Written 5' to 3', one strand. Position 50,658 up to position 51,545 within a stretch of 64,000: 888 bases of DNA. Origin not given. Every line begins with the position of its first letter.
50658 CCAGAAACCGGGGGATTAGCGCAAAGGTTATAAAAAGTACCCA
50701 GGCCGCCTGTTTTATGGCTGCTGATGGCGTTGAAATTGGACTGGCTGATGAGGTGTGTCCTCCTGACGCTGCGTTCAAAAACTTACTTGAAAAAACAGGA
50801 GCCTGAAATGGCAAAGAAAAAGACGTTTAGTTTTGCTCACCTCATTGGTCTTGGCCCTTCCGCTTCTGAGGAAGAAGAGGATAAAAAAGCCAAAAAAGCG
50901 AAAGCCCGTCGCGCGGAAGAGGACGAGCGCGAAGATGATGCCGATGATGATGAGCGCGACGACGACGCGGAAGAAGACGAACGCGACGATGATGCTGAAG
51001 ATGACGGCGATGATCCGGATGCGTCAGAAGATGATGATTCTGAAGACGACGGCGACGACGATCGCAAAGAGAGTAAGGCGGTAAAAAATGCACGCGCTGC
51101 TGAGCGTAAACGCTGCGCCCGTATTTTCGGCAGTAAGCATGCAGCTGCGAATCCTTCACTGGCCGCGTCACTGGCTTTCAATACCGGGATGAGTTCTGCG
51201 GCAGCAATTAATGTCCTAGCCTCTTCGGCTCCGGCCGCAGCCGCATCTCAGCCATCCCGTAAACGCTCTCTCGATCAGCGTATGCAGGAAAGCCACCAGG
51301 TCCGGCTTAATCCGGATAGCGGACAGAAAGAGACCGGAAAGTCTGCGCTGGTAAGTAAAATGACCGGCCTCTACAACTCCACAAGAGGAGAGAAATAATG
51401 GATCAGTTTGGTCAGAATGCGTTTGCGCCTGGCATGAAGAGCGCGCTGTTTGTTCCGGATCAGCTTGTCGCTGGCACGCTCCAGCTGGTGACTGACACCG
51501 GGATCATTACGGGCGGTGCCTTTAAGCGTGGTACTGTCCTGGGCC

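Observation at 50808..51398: Extremely acidic repeat protein inside the head module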

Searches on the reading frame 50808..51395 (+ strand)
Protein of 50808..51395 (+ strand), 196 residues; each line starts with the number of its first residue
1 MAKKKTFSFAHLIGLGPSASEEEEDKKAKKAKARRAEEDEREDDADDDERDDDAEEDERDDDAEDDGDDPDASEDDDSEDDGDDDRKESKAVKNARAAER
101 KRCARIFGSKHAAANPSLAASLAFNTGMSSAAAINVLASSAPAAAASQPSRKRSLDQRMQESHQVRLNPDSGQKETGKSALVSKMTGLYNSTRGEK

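Call 4: search_protein_families(library=pfam, proteins=[window:50808-51395:+], max_evalue=0.01)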
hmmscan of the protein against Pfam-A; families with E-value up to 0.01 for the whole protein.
window:50808-51395:+ (196 aa): 2 families
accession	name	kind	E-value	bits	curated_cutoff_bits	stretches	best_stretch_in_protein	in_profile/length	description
PF04147.17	Nop14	-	8.8e-05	21.4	34.9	1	20-128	339-437/862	Nop14-like family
PF02724.19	CDC45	-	0.0038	16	34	1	24-145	117-196/624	CDC45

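Call 5: search_protein_families(library=phrogs, proteins=[window:50808-51395:+], max_evalue=0.01)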
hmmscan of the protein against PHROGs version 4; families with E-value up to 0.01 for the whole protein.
window:50808-51395:+ (196 aa): 3 families
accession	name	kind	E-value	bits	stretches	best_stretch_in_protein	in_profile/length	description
phrog_6382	-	unknown function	3.5e-77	259.6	1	3-196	2-200/201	-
phrog_17040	-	head and packaging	5.4e-10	41.1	1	87-178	7-102/129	head maturation protease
phrog_53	-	head and packaging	1.4e-06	28.8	1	29-194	298-463/583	head maturation protease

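Call 12: find_homologous_proteins(query=window:50808-51395:+, max_evalue=0.001)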
Query window:50808-51395:+ (196 aa): 740 proteins with E <= 0.001 among 7669 candidates; the best 120 are listed.
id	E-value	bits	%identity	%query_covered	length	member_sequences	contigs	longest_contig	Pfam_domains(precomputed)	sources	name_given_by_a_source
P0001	9.8e-110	383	99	100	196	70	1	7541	-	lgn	-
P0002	1.6e-109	382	99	100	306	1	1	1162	PF01343.24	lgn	-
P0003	1.6e-101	356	87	100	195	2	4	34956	-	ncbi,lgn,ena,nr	ncbi:TPA: hypothetical protein I8190_004990 [Citrobacter freundii]|nr:hypothetical protein [Citrobac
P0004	6.2e-101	354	94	100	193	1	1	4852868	-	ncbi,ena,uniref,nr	ncbi:hypothetical protein [Enterobacter roggenkampii]|uniref:hypothetical protein n=1 Tax=Enterobact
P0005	2.5e-100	352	81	98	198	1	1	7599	-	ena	-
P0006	4.7e-100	351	88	100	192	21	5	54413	-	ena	-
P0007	1.8e-98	346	85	100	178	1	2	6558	-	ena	-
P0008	2.1e-98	346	82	100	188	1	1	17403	-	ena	-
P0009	6.2e-98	344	86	100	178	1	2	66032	-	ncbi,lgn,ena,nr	ncbi:TPA: hypothetical protein N6284_001442 [Escherichia coli]|nr:hypothetical protein [Escherichia 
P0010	1.3e-97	343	86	100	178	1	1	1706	-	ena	-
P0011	1.5e-95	336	91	100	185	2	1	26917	-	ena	-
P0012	5.7e-95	335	84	100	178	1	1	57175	-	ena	-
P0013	8.7e-94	331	77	100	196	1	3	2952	-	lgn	-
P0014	1.4e-93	330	85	100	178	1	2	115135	-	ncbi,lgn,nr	ncbi:TPA: hypothetical protein JLE21_002467 [Escherichia coli]|nr:hypothetical protein [Escherichia 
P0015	1.6e-93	330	89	100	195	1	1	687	PF04147.18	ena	-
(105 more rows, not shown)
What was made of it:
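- One database protein (P0002) is an S49-scaffold fusion (call 12).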

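Call 28: search_solved_structures(query=window:50808-51395:+, max_evalue=1)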
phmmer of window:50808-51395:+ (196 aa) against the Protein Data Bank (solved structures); distinct sequences matched with E-value up to 1: 2.
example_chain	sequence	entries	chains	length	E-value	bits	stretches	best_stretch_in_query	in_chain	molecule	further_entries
6elz_I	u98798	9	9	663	0.0083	19.8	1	22-99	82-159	Nucleolar complex-associated protein 3 | NOC3 isoform 1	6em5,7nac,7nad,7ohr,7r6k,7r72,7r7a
7vcf_G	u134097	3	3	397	0.67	13.6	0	38-141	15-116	Toc34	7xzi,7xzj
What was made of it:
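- On DNA-mimic anti-restriction proteins (Ocr/ArdA): No PDB match by sequence apart from low-complexity noise (call 28).
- Tried and rejected: PDB by sequence gave only low-complexity noise (NOC3, Toc34; call 28).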

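Call 31: search_dna_similar(query=window:50808-51395:+, collection=phages, mode=protein, max_rows=60, max_evalue=0.001)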
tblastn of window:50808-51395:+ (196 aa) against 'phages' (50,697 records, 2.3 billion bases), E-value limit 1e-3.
Records with a match: 2; places in all: 2; records where one place covers at least 80% of the query: 0.
Best place of each record, by identity: 60-80% 2.
By first word of the organism name: Citrobacter 1; Serratia 1.
By host as written in the record: Citrobacter rodentium DBS100 1; Serratia sp. OS31 1.
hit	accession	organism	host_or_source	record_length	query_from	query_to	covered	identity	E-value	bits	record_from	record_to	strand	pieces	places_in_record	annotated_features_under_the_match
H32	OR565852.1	Citrobacter phage phiNP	Citrobacter rodentium DBS100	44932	92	196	54%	62.3%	9e-16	80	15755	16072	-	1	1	hypothetical protein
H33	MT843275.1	Serratia phage vB_SspM_BZS1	Serratia sp. OS31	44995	92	196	54%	61.0%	5e-16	81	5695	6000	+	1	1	hypothetical protein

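Call 36: search_protein_families(library=phrogs, alignment_id=A3, max_evalue=0.001)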
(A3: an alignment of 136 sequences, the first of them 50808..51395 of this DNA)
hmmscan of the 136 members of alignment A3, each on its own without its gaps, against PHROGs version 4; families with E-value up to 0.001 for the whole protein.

A. member 1, window:50808-51395:+ (196 aa): 3 families
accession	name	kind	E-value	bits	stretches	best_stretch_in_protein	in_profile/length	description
phrog_6382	-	unknown function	3.5e-77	259.6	1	3-196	2-200/201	-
phrog_17040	-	head and packaging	5.4e-10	41.1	1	87-178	7-102/129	head maturation protease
phrog_53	-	head and packaging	1.4e-06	28.8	1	29-194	298-463/583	head maturation protease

B. families by the number of members that match (of 136 scanned): 13 families
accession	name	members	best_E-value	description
phrog_6382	-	136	3.5e-77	-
phrog_17040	-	132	7.6e-16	head maturation protease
phrog_53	-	60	1.1e-08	head maturation protease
phrog_20988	-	12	1.6e-05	ATPase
phrog_2229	-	5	7e-05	head maturation protease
phrog_8399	-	4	4.2e-07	head scaffolding protein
phrog_8940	-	3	4.6e-07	capsid assembly protein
phrog_10064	-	2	0.00033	-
phrog_33677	-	1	2.4e-05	head maturation protease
phrog_16406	-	1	8.8e-05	-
phrog_30618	-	1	0.00035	-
phrog_1133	-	1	0.00049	-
phrog_9528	-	1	0.00062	nucleotidyltransferase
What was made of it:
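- On PHROG 6382 (function unknown): 136/136 aligned relatives match (call 36).
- A few hit 'head scaffolding protein' or 'capsid assembly protein' (call 36).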

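Call 40: predict_structure(alignment_id=A3)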
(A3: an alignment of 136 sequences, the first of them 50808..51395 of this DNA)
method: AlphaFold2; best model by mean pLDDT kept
length: 196 residues; sequences in the alignment: 136
mean_pLDDT: 71.5   pTM: 0.43
mean pLDDT of the five models: 71.5, 70.2, 69.6, 68.6, 68.0
residues with pLDDT >= 90: 51; 70-90: 51; 50-70: 58; < 50: 36
segments of 3 or more residues with pLDDT < 50: 21-33, 35-38, 41-57
pLDDT, mean of each block of 10 residues (from residue 1): 67 67 45 47 45 47 53 56 69 93 97 95 98 97 60 81 77 70 87 81
secondary structure, 60 per line:
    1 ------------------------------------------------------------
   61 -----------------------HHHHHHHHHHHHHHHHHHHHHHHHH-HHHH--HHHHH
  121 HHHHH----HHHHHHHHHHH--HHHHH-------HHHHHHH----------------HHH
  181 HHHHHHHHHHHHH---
elements in order: H84-108 H110-113 H116-125 H130-140 H143-147 H155-161 H178-193
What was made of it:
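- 51339..51386 (+): C-terminal basic amphipathic helix (residues 178-193, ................). Inferred to be the capsid-binding end. Helix with pLDDT 81-87 (call 40).
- On DNA-mimic anti-restriction proteins (Ocr/ArdA): The tract has pLDDT 45-56 (call 40).
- Checked: But this is the conserved, confidently folded helical core (pLDDT above 93, call 40), not a low-complexity tail.
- Structure: residues 1-83 are disordered; helices 84-147 have pLDDT above 93 (call 40). The tract is predicted disordered, not a folded DNA-shaped mimic (call 40). A confident folded domain (call 40).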

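Call 46: fold_search(model_id=the predicted structure, library=pdb)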
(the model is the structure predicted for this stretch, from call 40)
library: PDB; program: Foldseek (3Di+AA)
matches with E <= 10: 0; with E <= 0.001: 0
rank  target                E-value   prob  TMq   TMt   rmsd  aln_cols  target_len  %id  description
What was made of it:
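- On DNA-mimic anti-restriction proteins (Ocr/ArdA): No PDB match by Foldseek (call 46).
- Closest known: Stand-alone scaffolding proteins: P22 gp8, phi29 gp7, T7 gp9, 80alpha gp46. Different: No detectable sequence or fold similarity (calls 28, 46).
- Closest known: Polyanionic DNA-mimic proteins. Different: No similarity by sequence or fold (calls 28, 46).
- No match to PDB entries by sequence or by fold (calls 28, 46).
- Tried and rejected: PDB by Foldseek gave no hit (call 46).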

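Call 47: fold_search(model_id=the predicted structure, library=viral)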
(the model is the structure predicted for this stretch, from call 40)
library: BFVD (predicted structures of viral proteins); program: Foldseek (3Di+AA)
matches with E <= 10: 3; with E <= 0.001: 0
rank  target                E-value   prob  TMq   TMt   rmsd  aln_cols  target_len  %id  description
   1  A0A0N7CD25            6.7e-03  1.00  0.27  0.44   9.4       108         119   28  Prohead protease [Salmonella phage 37]
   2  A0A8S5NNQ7            4.3e-02  0.99  0.28  0.17  11.6       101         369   17  Peptidase S49 domain-containing protein [Siphoviridae sp. ctpbe1]
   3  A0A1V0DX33            5.6e-02  1.00  0.26  0.08   0.7        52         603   33  Peptidase S49 [Synechococcus virus S-ESS1]
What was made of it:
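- Foldseek against BFVD finds only the C-terminal parts of S49 'prohead protease' entries (call 47).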

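Call 58: get_annotated_region(hit=H32, flank=3500)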
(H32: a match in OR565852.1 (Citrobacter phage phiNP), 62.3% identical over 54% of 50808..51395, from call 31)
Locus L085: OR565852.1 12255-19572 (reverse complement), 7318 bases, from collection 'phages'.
description: Citrobacter phage phiNP, complete genome.
organism: Citrobacter phage phiNP (NCBI taxid 3092605)
taxonomy: Viruses; Duplodnaviria; Heunggongvirae; Uroviricota; Caudoviricetes
host: Citrobacter rodentium DBS100; source: bacterial culture; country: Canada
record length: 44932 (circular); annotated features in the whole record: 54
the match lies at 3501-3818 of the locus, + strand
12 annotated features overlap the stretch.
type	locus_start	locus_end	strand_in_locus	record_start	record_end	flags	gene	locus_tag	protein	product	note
CDS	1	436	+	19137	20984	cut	terL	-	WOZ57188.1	large subunit terminase DNA packaging protein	-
CDS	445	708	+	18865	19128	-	htjp_2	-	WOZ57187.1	head-tail joining protein W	-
CDS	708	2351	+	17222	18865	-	por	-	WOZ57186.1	portal protein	-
CDS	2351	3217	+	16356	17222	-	-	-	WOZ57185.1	head tail preconnector protease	htprot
CDS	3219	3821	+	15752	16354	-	-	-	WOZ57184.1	hypothetical protein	hypothetical protein phiBZS1_p06; phiNP_023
CDS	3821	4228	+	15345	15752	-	hdp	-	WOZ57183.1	head decoration protein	-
CDS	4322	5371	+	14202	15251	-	mcp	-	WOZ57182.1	major capsid protein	-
CDS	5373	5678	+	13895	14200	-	-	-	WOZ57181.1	hypothetical protein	hypothetical protein phiBZS1_p09; phiNP_020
CDS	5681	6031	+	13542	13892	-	htjp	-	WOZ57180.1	head tail-joining protein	-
CDS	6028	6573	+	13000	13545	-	tsp_2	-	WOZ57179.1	ATP-binding tail sheath protein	-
CDS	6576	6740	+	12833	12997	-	-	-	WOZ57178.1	DUF2635 domain-containing protein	phiNP_017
CDS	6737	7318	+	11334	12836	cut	tsp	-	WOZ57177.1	tail sheath protein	-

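Call 81: search_protein_families(library=ncbifam, proteins=[window:50808-51395:+], max_evalue=1)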
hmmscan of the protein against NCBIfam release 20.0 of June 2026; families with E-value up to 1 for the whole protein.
window:50808-51395:+ (196 aa): 6 families
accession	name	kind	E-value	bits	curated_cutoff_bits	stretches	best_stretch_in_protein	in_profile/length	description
NF004565.0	PRK05901.2-3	equivalog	0.057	12.2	484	1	25-85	120-179/501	RNA polymerase sigma factor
NF033847.1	MCP_Sipho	equivalog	0.097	11.8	75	1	22-161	45-194/549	major capsid protein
NF046048.1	NlpC_P60_DIP1281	equivalog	0.11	11.3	517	1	22-175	246-401/587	DIP1281 family NlpC/P60 protein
TIGR02442.1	Cob-chelat-sub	hypoth_equivalog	0.25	9.7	779.45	1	21-159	323-459/641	putative cobaltochelatase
NF052588.1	RnaseEMycob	equivalog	0.3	8.8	1400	1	22-106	852-936/945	ribonuclease E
TIGR03499.1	FlhF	equivalog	0.83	9.6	174.15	0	22-182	53-204/286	flagellar biosynthesis GTPase FlhF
